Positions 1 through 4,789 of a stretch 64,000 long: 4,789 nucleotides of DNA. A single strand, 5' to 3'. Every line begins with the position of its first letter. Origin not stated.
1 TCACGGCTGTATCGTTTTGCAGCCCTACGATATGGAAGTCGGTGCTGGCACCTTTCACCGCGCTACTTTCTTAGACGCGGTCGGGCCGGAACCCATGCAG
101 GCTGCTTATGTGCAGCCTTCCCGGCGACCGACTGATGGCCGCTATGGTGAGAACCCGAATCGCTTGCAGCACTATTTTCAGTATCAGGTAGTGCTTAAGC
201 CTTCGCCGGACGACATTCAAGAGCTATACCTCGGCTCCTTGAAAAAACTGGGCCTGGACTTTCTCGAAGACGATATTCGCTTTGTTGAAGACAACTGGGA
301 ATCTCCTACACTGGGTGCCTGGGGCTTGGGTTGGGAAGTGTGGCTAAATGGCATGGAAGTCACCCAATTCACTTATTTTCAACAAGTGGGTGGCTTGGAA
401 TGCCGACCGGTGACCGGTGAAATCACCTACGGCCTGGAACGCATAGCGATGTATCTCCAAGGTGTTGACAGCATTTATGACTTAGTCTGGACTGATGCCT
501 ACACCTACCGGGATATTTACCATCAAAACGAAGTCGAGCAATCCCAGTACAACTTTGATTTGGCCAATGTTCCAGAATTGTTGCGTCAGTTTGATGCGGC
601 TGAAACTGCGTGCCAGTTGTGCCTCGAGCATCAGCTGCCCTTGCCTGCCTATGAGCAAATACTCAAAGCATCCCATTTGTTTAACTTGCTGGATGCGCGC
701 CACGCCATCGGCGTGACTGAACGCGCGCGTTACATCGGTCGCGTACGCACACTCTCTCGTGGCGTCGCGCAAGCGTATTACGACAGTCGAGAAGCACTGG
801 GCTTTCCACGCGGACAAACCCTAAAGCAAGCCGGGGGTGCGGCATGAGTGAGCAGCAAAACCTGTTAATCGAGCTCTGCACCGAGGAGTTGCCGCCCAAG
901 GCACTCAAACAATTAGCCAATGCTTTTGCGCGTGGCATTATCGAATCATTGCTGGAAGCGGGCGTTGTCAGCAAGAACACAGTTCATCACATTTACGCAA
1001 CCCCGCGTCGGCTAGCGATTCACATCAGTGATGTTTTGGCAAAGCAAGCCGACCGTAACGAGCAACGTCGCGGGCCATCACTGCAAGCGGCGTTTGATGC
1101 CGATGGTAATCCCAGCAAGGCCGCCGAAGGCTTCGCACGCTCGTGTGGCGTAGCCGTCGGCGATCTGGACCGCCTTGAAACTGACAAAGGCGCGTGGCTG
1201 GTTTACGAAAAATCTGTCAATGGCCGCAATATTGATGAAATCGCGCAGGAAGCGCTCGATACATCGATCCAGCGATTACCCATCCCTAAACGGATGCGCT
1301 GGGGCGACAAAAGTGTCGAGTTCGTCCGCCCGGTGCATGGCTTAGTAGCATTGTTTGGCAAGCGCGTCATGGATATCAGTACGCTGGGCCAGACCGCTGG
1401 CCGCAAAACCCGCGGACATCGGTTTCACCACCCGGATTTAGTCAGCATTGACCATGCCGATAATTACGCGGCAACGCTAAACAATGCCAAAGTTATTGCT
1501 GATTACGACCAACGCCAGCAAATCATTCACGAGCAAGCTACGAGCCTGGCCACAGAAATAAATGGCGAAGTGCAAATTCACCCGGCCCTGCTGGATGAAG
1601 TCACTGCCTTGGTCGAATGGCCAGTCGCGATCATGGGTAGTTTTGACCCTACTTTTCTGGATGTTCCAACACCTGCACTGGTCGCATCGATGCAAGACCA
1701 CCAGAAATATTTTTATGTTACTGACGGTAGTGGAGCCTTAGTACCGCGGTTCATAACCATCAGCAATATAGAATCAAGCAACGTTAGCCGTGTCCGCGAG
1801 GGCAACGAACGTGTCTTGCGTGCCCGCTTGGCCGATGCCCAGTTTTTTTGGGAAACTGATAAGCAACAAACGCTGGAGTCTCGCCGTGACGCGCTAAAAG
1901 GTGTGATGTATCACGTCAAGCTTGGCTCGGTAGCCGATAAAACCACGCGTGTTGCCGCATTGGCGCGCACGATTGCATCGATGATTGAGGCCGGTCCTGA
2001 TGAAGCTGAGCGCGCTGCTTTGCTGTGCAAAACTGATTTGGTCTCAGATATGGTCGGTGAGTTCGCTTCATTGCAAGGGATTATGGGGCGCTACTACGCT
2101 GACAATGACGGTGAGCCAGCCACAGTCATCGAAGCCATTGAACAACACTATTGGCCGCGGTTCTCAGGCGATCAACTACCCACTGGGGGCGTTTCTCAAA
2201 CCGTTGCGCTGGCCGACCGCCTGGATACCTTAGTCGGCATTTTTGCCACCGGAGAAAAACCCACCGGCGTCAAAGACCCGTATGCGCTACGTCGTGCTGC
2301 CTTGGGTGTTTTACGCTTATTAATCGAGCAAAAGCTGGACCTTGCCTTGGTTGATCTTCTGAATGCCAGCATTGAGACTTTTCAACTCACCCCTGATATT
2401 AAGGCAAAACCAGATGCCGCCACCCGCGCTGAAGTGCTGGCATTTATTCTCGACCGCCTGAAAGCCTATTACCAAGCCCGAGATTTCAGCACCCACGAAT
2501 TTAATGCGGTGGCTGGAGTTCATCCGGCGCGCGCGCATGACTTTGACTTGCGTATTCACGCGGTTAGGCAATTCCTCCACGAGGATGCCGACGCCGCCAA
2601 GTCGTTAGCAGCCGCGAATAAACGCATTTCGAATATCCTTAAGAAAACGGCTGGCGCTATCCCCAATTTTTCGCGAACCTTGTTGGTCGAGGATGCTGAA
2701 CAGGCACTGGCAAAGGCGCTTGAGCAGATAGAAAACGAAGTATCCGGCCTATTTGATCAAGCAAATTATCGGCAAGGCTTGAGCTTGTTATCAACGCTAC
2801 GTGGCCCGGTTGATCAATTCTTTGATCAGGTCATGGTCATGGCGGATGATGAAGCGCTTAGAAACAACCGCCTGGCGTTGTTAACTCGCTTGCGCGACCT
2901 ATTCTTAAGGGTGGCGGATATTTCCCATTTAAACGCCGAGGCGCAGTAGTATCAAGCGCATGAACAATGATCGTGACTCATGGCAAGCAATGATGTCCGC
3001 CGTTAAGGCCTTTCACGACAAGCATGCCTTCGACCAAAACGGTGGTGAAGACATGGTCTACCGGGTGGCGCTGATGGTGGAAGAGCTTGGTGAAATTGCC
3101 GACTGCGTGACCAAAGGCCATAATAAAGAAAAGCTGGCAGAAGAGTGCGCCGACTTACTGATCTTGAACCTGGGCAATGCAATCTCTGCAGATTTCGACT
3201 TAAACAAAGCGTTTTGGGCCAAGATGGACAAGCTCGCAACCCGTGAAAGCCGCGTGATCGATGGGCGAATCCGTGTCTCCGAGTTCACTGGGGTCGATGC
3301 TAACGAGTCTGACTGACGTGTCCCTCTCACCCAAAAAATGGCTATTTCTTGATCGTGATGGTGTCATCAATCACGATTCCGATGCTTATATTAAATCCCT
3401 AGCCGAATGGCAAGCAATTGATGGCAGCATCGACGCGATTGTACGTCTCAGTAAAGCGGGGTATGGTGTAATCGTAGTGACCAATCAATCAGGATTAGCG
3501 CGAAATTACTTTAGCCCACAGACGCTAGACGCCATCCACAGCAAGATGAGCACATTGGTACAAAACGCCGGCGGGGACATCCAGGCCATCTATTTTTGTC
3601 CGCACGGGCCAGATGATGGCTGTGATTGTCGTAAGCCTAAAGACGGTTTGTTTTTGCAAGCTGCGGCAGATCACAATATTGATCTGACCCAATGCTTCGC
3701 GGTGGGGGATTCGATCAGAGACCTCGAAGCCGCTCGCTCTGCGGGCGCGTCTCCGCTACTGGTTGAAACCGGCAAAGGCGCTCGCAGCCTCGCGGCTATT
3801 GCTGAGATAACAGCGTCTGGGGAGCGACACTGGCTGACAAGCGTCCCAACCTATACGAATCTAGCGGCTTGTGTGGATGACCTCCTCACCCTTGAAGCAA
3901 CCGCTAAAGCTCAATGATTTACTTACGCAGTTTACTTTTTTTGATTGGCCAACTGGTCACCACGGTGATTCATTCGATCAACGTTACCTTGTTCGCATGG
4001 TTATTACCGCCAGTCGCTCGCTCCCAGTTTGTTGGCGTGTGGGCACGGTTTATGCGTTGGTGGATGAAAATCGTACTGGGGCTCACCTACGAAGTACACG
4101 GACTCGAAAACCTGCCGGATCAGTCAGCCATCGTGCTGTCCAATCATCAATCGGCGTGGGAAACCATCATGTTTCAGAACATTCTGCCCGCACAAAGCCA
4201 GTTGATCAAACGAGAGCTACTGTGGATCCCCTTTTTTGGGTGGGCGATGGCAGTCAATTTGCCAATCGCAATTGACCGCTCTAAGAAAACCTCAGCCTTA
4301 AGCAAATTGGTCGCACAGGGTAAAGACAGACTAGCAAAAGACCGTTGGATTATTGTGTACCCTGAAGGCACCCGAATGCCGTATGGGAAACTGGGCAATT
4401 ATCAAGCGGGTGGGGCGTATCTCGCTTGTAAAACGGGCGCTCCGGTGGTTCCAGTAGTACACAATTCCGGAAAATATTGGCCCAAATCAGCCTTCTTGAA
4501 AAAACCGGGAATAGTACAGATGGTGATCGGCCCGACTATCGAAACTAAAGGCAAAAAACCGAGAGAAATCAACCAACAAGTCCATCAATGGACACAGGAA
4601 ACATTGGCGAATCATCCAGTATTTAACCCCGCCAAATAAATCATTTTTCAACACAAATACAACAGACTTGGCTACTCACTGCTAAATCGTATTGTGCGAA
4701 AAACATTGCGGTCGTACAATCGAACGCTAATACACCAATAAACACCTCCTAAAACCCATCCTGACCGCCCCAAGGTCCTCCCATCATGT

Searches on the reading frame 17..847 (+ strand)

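Call 37: search_protein_families(library=pfam, max_evalue=0.00001, proteins=[window:17-847:+])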
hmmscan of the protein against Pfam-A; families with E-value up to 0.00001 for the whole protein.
window:17-847:+ (276 aa): 1 family
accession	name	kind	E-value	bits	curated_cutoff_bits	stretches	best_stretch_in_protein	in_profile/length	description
PF02091.20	tRNA-synt_2e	-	1.3e-136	454.7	27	1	1-259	20-278/278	Glycyl-tRNA synthetase alpha subunit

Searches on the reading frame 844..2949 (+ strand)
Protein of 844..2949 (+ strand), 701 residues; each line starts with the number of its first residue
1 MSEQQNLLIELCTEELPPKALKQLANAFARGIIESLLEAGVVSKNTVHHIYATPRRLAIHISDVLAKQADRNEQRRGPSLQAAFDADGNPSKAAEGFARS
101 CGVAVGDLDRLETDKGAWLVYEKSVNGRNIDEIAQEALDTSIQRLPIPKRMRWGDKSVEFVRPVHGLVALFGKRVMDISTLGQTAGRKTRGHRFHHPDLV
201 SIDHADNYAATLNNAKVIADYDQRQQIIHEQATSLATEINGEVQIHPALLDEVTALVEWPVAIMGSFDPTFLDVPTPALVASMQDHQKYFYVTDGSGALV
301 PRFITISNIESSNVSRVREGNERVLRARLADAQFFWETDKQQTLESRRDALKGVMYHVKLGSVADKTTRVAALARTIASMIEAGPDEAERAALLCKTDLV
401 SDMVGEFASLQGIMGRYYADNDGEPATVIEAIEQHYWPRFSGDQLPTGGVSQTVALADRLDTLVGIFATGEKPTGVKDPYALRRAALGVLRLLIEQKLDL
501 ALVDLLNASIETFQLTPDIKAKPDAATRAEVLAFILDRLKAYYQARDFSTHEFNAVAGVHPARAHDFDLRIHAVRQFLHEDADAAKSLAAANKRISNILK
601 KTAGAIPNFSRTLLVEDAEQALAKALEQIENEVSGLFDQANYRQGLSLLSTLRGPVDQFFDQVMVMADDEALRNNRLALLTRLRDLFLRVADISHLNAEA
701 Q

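Call 37: search_protein_families(library=pfam, max_evalue=0.00001, proteins=[window:844-2949:+])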
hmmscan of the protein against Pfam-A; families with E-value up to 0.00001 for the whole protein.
window:844-2949:+ (701 aa): 2 families
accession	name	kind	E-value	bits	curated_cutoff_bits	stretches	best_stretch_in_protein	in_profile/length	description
PF02092.22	tRNA_synt_2f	-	7.5e-206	685.6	29.2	1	7-557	1-535/536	Glycyl-tRNA synthetase beta subunit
PF05746.21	DALR_1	-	1.1e-11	45.3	22.3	1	590-685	3-100/117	DALR anticodon binding domain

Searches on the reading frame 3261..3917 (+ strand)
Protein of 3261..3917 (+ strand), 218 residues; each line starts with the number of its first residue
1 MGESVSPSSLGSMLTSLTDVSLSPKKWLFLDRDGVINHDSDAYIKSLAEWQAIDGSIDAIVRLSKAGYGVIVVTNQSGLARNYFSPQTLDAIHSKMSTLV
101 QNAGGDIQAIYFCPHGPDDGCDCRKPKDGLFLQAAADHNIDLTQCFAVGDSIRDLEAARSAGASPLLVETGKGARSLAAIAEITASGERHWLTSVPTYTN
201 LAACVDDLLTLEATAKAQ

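Call 37: search_protein_families(library=pfam, max_evalue=0.00001, proteins=[window:3261-3917:+])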
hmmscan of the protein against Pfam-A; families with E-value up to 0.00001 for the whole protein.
window:3261-3917:+ (218 aa): 4 families
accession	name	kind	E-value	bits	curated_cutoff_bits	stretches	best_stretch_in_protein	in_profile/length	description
PF13242.12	Hydrolase_like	-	1.2e-12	47.9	22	1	123-177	2-57/75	HAD-hyrolase-like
PF08645.17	PNK3P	-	5e-09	36.5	22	1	38-151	14-126/161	Polynucleotide kinase 3 phosphatase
PF00702.32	Hydrolase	-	1.4e-08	35.8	26.4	1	35-162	82-191/191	haloacid dehalogenase-like hydrolase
PF13419.12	HAD_2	-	2.7e-07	31.3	23.8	0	124-164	134-174/178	Haloacid dehalogenase-like hydrolase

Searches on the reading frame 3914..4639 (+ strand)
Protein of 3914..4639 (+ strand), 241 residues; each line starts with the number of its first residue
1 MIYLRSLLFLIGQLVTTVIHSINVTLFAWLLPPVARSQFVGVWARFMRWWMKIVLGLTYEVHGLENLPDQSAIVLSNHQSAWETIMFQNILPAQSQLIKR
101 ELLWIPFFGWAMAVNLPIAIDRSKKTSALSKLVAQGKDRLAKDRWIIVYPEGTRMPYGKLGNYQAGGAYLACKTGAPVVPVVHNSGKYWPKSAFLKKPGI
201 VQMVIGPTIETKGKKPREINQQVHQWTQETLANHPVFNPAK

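Call 37: search_protein_families(library=pfam, max_evalue=0.00001, proteins=[window:3914-4639:+])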
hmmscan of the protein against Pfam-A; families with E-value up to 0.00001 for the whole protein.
window:3914-4639:+ (241 aa): 1 family
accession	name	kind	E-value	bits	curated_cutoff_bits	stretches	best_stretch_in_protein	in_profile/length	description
PF01553.26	Acyltransferase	-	1.4e-22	80.4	23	1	60-183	3-131/132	Acyltransferase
